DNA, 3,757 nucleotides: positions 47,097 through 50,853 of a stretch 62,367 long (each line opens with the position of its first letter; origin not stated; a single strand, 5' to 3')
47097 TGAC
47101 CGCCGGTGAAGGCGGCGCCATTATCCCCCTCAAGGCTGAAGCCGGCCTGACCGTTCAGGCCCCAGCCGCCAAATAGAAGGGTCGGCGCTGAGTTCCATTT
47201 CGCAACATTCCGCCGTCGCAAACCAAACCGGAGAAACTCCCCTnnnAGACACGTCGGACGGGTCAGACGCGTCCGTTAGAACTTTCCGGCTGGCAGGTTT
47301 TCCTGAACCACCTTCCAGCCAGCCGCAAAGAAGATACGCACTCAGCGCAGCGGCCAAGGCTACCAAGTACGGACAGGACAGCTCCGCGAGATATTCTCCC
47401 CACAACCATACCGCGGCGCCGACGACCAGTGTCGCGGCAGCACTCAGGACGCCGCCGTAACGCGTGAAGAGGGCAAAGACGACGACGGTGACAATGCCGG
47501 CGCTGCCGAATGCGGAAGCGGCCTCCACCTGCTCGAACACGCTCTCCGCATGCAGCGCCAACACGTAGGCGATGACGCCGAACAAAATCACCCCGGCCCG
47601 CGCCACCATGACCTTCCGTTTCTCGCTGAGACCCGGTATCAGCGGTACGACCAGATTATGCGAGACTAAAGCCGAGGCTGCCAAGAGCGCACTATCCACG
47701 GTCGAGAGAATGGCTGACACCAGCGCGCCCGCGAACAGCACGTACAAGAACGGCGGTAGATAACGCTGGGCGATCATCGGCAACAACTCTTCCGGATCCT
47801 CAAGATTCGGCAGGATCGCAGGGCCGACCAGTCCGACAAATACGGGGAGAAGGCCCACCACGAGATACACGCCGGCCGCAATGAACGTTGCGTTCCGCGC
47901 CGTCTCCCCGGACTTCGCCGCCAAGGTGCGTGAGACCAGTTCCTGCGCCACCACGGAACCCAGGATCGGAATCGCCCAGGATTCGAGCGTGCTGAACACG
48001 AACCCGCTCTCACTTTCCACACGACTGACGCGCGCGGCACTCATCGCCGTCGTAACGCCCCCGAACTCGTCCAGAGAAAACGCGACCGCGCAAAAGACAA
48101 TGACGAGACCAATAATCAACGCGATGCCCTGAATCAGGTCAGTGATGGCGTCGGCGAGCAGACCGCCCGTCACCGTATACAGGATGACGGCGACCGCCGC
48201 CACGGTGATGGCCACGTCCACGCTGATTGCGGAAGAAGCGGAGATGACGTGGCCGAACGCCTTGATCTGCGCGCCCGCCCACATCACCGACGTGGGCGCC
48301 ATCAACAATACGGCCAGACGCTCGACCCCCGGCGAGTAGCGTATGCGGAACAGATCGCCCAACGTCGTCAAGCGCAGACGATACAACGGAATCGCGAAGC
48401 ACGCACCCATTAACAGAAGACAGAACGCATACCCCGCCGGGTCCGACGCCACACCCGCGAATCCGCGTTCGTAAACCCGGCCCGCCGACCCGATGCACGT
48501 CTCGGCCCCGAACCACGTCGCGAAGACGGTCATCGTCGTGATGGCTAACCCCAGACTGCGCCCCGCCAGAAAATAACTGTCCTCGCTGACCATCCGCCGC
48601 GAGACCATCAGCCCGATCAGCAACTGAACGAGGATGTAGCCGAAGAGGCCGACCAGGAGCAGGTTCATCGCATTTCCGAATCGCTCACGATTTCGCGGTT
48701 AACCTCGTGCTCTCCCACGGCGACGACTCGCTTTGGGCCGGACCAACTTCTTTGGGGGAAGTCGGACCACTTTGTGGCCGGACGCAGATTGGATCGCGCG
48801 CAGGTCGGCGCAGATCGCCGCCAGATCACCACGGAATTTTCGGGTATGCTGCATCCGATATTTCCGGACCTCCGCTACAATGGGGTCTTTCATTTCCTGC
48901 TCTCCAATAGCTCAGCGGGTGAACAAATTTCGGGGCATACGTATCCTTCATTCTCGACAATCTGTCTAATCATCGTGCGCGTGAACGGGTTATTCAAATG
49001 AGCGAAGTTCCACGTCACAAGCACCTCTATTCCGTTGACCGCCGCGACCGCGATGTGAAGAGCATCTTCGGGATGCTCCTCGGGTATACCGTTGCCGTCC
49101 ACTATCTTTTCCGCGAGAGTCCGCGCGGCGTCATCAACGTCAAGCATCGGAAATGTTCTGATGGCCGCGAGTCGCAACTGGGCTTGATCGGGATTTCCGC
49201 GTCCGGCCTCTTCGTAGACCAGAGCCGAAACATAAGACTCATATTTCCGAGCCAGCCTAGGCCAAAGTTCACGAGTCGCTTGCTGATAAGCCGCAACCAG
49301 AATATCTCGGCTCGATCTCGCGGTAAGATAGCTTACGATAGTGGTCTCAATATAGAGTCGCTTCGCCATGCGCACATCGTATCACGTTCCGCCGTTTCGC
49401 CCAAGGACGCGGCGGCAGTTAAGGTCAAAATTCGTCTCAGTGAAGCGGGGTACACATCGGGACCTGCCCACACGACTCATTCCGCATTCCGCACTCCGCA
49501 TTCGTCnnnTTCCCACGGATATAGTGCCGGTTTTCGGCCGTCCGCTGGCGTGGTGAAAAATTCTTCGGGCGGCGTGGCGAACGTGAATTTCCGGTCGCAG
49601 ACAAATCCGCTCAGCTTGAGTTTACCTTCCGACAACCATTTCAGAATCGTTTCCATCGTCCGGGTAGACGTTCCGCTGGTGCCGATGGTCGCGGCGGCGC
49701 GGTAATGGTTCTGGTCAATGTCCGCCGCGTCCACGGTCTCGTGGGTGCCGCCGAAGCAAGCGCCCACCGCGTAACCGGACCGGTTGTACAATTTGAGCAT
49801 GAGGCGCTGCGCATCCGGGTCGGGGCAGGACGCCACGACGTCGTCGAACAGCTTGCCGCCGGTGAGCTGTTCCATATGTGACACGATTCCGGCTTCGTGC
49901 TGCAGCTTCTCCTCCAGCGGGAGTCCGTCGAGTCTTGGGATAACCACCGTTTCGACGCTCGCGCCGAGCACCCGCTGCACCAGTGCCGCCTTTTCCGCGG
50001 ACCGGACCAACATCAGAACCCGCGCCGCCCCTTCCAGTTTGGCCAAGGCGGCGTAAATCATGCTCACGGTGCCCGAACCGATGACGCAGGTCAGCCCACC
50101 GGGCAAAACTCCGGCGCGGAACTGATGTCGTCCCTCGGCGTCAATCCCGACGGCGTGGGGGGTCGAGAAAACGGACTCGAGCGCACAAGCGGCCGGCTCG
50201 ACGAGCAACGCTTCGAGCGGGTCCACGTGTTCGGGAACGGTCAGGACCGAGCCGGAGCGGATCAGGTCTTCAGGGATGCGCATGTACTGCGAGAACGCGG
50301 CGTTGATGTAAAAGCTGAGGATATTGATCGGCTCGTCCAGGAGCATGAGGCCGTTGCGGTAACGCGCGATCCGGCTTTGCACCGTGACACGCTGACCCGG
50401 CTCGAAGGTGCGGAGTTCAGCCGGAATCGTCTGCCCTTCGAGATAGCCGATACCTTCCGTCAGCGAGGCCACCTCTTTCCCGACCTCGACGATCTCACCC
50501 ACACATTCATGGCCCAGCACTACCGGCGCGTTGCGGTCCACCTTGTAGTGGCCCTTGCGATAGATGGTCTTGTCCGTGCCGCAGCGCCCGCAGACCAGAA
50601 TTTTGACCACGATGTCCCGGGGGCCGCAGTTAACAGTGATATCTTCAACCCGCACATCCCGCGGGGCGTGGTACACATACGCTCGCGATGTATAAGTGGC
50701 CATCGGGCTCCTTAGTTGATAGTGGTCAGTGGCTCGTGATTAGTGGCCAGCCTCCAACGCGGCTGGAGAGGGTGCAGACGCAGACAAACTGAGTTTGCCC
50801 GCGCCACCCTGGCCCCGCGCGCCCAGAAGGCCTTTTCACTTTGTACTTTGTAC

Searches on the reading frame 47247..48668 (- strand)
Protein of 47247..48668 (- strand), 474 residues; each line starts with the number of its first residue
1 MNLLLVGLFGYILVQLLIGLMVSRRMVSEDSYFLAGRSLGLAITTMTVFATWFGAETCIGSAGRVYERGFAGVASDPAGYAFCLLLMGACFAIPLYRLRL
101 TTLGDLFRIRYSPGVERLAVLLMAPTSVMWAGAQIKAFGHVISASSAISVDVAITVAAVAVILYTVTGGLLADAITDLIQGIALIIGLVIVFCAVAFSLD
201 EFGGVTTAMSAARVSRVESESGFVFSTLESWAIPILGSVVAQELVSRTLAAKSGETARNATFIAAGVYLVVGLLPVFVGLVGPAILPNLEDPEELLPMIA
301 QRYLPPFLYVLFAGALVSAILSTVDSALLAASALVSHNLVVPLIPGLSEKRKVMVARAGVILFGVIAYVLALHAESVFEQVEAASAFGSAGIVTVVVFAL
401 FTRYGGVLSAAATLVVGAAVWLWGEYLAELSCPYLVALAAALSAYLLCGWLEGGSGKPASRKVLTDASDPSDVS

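Call 82: search_protein_families(library=pfam, proteins=[window:47247-48668:-], max_evalue=0.00001)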
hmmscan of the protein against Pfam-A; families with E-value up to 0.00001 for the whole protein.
window:47247-48668:- (474 aa): 1 family
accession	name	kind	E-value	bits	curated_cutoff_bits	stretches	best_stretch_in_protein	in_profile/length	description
PF00474.23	SSF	-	1.3e-40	140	22.8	1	32-402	1-391/406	Sodium:solute symporter family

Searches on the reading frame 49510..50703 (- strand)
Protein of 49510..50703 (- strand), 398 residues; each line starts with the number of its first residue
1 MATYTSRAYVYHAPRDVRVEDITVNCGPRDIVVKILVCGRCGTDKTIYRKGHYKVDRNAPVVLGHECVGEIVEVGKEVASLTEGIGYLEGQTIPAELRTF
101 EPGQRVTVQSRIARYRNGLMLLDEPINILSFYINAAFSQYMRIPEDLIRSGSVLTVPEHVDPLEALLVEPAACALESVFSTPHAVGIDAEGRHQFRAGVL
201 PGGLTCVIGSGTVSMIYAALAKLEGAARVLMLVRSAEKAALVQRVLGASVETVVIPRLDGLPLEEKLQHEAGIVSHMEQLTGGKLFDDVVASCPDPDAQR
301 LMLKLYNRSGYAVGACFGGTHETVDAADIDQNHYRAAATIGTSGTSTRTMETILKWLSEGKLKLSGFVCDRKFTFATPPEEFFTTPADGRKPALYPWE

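Call 82: search_protein_families(library=pfam, proteins=[window:49510-50703:-], max_evalue=0.00001)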
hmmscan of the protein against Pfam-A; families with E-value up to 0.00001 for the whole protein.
window:49510-50703:- (398 aa): 2 families
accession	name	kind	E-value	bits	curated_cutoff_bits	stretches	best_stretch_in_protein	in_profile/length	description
PF08240.17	ADH_N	-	3.5e-13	50.1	23.5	1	27-146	1-97/104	Alcohol dehydrogenase GroES-like domain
PF00107.32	ADH_zinc_N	-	6.9e-07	29.7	31.8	1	213-358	2-128/129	Zinc-binding dehydrogenase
